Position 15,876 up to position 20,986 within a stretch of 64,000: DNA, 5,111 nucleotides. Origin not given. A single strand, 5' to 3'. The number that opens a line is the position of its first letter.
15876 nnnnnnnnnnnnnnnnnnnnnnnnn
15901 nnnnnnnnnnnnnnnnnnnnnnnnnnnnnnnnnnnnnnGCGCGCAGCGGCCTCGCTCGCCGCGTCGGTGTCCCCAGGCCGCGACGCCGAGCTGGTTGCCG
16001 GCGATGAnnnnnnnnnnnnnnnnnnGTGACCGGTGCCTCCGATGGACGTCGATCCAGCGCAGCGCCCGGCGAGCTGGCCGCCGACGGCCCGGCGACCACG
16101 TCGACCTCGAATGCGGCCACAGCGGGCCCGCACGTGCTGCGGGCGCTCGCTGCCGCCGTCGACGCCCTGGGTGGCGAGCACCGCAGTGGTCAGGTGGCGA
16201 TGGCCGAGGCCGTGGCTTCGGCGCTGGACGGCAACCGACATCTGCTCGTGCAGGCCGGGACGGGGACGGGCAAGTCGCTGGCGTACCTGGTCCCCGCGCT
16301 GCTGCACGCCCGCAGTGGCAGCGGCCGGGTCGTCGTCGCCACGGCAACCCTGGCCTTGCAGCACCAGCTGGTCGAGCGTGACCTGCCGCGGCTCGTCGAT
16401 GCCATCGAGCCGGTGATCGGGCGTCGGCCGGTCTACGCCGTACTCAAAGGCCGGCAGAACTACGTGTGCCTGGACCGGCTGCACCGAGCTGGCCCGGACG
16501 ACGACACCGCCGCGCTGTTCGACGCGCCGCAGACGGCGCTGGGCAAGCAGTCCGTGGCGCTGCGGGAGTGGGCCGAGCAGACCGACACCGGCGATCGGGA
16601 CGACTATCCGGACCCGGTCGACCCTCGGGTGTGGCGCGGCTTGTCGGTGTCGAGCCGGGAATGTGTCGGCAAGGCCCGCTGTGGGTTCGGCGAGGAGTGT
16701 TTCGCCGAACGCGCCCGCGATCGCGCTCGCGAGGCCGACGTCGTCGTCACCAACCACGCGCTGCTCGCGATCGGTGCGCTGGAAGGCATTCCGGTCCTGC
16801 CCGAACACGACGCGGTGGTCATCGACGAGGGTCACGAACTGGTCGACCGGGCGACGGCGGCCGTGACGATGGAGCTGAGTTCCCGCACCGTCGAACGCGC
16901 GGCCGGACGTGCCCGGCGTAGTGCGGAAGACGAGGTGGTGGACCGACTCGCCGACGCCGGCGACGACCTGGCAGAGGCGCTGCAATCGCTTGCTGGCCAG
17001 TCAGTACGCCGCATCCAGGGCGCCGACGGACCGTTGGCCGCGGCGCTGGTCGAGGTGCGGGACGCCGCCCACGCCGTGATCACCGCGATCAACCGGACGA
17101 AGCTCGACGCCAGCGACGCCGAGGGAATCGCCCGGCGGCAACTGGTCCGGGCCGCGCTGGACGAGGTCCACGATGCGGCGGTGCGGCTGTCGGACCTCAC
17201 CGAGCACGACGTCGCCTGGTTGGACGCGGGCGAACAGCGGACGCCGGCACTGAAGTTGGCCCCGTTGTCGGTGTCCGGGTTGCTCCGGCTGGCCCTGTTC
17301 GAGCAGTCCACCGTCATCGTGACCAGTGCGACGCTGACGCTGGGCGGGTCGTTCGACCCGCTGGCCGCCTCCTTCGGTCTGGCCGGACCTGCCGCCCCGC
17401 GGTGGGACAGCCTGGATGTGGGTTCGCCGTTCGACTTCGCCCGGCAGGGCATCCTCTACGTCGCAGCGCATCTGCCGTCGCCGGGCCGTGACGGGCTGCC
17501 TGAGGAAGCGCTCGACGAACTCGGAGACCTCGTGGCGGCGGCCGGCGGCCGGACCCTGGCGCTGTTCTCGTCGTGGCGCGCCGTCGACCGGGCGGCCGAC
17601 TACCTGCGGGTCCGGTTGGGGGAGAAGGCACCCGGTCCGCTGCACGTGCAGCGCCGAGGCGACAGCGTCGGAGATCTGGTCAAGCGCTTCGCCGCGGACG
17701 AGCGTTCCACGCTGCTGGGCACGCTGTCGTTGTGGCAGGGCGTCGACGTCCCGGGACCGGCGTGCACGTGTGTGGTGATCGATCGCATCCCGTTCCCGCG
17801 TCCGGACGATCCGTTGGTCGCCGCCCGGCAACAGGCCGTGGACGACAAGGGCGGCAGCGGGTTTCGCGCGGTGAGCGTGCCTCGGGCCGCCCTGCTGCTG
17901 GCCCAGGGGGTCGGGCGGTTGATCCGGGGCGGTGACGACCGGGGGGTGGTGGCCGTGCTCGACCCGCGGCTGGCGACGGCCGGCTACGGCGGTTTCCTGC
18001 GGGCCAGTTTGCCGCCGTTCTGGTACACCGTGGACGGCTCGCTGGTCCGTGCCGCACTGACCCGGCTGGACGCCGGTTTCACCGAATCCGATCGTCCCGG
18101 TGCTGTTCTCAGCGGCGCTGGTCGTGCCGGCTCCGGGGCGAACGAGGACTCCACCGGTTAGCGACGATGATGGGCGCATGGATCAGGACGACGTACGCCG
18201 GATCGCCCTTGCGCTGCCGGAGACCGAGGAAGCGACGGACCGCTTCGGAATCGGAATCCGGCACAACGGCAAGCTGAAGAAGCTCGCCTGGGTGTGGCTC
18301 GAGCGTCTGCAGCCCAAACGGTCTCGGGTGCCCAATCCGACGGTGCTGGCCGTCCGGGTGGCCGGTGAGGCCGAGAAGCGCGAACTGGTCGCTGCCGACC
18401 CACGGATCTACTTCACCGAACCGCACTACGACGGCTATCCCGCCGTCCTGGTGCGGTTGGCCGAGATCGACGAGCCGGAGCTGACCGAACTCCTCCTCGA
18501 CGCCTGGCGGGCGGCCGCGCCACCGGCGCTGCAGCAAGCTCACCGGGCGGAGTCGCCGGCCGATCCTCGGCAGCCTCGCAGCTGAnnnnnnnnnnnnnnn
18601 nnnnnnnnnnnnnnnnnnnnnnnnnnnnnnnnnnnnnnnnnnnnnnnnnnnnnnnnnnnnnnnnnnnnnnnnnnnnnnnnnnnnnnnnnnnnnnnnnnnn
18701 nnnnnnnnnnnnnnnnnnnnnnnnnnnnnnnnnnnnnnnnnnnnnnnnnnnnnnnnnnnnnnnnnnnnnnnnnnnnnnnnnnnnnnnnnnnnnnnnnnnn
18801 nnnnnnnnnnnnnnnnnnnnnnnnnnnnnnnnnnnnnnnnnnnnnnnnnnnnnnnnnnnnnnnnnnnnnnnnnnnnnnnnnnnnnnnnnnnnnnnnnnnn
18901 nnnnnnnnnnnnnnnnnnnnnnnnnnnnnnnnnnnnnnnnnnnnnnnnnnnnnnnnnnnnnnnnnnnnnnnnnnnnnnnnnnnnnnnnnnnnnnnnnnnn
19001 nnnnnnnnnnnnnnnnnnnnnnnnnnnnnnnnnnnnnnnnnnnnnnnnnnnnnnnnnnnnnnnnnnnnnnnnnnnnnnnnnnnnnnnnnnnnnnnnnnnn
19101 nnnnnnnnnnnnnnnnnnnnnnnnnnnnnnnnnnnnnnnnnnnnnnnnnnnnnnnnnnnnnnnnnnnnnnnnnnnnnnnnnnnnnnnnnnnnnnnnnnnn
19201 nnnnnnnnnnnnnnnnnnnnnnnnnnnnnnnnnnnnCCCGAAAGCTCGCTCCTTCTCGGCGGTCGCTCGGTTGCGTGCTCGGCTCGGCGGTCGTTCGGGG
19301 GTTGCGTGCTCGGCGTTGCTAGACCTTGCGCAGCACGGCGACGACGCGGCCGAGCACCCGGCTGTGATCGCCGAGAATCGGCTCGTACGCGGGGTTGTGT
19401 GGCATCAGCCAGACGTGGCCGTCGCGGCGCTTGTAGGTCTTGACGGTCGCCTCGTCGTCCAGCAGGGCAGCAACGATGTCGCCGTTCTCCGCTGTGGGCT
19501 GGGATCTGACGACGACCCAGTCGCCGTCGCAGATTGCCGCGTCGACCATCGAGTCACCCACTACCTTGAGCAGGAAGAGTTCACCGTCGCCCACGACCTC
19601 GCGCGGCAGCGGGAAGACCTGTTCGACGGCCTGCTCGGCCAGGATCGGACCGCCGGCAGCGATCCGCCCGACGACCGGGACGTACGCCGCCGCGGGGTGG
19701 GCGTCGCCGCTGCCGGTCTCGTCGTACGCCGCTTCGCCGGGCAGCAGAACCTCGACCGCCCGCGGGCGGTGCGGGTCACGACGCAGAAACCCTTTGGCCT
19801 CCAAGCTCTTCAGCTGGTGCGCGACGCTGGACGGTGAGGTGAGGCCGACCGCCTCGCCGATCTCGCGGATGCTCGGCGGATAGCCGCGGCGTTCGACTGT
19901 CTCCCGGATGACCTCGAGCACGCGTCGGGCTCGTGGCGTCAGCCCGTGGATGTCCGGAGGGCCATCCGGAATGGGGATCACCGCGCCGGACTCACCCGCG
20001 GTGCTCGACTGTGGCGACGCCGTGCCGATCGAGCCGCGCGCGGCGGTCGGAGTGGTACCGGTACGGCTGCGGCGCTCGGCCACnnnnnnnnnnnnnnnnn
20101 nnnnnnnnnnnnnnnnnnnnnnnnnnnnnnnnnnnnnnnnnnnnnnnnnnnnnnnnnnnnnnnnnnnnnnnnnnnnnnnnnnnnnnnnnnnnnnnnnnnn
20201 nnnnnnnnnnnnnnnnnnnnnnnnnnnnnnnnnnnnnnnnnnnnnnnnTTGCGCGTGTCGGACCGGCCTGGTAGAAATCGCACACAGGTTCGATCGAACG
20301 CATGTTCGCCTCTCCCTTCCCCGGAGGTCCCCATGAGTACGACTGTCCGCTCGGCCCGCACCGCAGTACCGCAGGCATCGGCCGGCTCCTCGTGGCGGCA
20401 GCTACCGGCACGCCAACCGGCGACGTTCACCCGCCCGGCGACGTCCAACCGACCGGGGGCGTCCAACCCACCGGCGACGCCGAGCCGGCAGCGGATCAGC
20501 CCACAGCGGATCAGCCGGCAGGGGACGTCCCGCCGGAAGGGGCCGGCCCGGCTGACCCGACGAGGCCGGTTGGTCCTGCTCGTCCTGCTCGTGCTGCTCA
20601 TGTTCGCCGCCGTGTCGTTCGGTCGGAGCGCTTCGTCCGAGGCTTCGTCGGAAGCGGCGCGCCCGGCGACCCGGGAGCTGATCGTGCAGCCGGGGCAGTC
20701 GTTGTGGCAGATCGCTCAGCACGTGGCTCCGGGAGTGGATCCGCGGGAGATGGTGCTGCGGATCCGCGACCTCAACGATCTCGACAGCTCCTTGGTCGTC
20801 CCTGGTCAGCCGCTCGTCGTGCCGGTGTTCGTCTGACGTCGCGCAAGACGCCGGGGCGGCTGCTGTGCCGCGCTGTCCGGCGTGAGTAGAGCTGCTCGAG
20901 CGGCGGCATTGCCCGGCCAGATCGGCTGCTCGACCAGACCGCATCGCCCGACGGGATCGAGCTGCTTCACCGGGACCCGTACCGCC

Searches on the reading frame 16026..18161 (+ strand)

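Call 38: search_protein_families(library=pfam, proteins=[window:16026-18161:+], max_evalue=0.01)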
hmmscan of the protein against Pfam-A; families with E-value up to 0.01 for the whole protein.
window:16026-18161:+ (711 aa): 3 families
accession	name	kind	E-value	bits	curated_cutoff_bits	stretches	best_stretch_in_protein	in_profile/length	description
PF13307.12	Helicase_C_2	-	1.5e-36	126.4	25.3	1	501-664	3-169/170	Helicase C-terminal domain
PF00270.35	DEAD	-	2.9e-11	43.8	26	1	61-118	6-64/167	DEAD/DEAH box helicase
PF04851.21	ResIII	-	0.00031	21.2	22.5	0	53-117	5-71/164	Type III restriction enzyme, res subunit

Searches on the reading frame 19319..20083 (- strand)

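Call 38: search_protein_families(library=pfam, proteins=[window:19319-20083:-], max_evalue=0.01)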
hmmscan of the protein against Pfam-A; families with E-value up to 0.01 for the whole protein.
window:19319-20083:- (254 aa): 5 families
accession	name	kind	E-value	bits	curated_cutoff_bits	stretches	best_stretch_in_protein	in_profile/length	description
PF00717.28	Peptidase_S24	-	5.6e-33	113.5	23.3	1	136-248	1-116/116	Peptidase S24-like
PF01726.22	LexA_DNA_bind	-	1.1e-26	92.8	23.7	1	47-109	3-65/65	LexA DNA binding domain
PF12802.13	MarR_2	-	5.7e-05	23.6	27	1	46-105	1-57/61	MarR family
PF09339.16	HTH_IclR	-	0.001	19.3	22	1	51-104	4-52/52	IclR helix-turn-helix domain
PF01047.28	MarR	-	0.0055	17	24.6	1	70-105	18-52/59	MarR family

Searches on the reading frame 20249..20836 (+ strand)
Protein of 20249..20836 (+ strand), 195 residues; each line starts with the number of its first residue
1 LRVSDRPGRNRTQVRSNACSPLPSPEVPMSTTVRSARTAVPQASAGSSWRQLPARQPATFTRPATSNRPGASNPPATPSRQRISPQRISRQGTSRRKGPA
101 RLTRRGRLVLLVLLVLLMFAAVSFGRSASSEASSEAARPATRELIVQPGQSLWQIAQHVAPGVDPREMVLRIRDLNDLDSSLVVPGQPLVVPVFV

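Call 38: search_protein_families(library=pfam, proteins=[window:20249-20836:+], max_evalue=0.01)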
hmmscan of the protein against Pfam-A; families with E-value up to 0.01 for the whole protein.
window:20249-20836:+ (195 aa): 1 family
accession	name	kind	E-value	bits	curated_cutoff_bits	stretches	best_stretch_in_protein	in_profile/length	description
PF01476.26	LysM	-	3.2e-06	27.4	20.9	1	145-192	2-43/43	LysM domain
